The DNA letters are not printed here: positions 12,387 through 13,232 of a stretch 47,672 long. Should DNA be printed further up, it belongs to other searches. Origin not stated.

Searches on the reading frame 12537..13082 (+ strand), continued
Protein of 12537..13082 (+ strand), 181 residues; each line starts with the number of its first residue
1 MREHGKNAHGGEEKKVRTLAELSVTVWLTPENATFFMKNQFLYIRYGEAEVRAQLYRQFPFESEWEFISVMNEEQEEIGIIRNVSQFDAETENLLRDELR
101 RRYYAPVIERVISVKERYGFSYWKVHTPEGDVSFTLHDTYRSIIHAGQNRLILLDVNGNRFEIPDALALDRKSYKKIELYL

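Call 38: search_protein_families(library=pfam, proteins=[L056:5952-6821:+, L056:6821-7498:+, L056:12657-13070:+, L056:13491-14078:+, L059:6712-7092:+, L059:7152-7682:+, L070:5450-6493:+, L070:3859-5268:+, L066:12914-14410:+, L087:7213-7614:+], max_evalue=0.0001)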
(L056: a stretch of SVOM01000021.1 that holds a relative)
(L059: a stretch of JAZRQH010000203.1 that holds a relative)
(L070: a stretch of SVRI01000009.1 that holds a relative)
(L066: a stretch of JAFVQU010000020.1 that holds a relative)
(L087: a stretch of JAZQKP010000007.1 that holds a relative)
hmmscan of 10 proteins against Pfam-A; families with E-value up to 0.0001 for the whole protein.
L056:5952-6821:+ (289 aa): 2 families
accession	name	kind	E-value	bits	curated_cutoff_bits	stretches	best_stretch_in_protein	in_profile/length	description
PF00483.29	NTP_transferase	-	2.7e-23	83.2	21.2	1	5-264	1-239/245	Nucleotidyl transferase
PF12804.13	NTP_transf_3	-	1.5e-05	25.7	27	1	6-159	1-122/160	MobA-like NTP transferase domain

L056:6821-7498:+ (225 aa): 3 families
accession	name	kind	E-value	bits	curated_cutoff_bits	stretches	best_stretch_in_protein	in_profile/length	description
PF00702.32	Hydrolase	-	4.2e-18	66.9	26.4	1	5-194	2-191/191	haloacid dehalogenase-like hydrolase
PF13419.12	HAD_2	-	4.1e-17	63.3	23.8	1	7-199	1-177/178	Haloacid dehalogenase-like hydrolase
PF13242.12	Hydrolase_like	-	7.2e-10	39.1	22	1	154-201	3-49/75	HAD-hyrolase-like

L056:12657-13070:+ (137 aa): 1 family
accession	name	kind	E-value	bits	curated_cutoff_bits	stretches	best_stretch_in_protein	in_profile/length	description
PF01925.25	TauE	-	2.3e-24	86.8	32.6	1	28-134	130-237/237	Sulfite exporter TauE/SafE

L056:13491-14078:+ (195 aa): 4 families
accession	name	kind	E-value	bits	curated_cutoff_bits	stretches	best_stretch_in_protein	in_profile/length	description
PF00717.28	Peptidase_S24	-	3.2e-27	95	23.3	1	79-189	1-116/116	Peptidase S24-like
PF01726.22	LexA_DNA_bind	-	7.9e-12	45.2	23.7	1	6-66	4-65/65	LexA DNA binding domain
PF09339.16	HTH_IclR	-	4.2e-05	23.7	22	1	27-60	19-51/52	IclR helix-turn-helix domain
PF12802.13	MarR_2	-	9.4e-05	22.9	27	0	27-59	21-52/61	MarR family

L059:6712-7092:+ (126 aa): 2 families
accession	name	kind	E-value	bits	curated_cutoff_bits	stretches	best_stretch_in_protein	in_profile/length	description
PF22636.2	FlK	-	9.6e-39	132.1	27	1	15-116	2-102/103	Fluoroacetyl-CoA-specific thioesterase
PF03061.28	4HBT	-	3e-08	34.3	20.6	1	34-103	7-76/79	Thioesterase superfamily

L059:7152-7682:+ (176 aa): 1 family
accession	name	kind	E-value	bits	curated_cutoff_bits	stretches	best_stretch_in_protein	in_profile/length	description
PF01863.23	YgjP-like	-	2.5e-44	152.2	26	2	78-175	108-205/207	YgjP-like, metallopeptidase domain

L070:5450-6493:+ (347 aa): 3 families
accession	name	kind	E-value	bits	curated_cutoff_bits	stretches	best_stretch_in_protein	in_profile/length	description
PF14606.12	Lipase_GDSL_3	-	4.2e-35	122.1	27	1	170-340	1-176/178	GDSL-like Lipase/Acylhydrolase family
PF14607.12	GxDLY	-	6.4e-26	91.3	27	1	23-161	2-146/146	N-terminus of Esterase_SGNH_hydro-type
PF13472.12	Lipase_GDSL_2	-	1.2e-07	32.9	32.9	1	176-329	2-175/178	GDSL-like Lipase/Acylhydrolase family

L070:3859-5268:+ (469 aa): 2 families
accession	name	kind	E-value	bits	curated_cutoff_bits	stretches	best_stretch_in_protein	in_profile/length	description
PF01554.23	MatE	-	1.5e-59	200.7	24.9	2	258-419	1-160/161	MatE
PF03023.19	MurJ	-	1.2e-06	27.9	27.4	1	30-260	199-427/451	Lipid II flippase MurJ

L066:12914-14410:+ (498 aa): 3 families
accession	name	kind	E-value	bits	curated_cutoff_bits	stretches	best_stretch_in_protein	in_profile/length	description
PF09547.16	SpoIVA_ATPase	-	9.6e-112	372.6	26.6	1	7-243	1-237/237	Stage IV sporulation protein A, ATPase domain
PF20438.3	SpoIVA_middle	-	4.1e-63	213.1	25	1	244-422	1-179/179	Stage IV sporulation protein A, middle domain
PF20439.3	SpoIVA_C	-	1.6e-35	121.5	25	1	423-498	1-76/76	Sporulation stage IV protein A, C-terminal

L087:7213-7614:+ (133 aa): 6 families
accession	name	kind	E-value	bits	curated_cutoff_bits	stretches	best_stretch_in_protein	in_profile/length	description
PF01047.28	MarR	-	1.4e-08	34.9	24.6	1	29-85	3-58/59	MarR family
PF12802.13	MarR_2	-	1.7e-08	34.9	27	1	28-85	4-61/61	MarR family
PF22381.2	Staph_reg_Sar_Rot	-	8.5e-07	29.4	27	1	30-101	15-85/85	Transcriptional regulator SarA/Rot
PF13463.12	HTH_27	-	9.8e-06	26.2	22.2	1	29-94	3-68/68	Winged helix DNA-binding domain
PF13601.12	HTH_34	-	2.6e-05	24.7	27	1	33-96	4-67/80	Winged helix DNA-binding domain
PF13412.12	HTH_24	-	5.3e-05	23.2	21.9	1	30-74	4-47/48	Winged helix-turn-helix DNA-binding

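Call 45: search_solved_structures(query=A1, max_evalue=1)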
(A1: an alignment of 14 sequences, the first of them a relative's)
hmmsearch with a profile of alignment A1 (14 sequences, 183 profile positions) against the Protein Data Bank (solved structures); distinct sequences matched with E-value up to 1: 1.
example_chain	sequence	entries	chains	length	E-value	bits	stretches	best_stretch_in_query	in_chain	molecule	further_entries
9tqb_G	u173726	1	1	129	0.93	12.2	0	17-107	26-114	Biogenesis of lysosome-related organelles complex 1 subunit 1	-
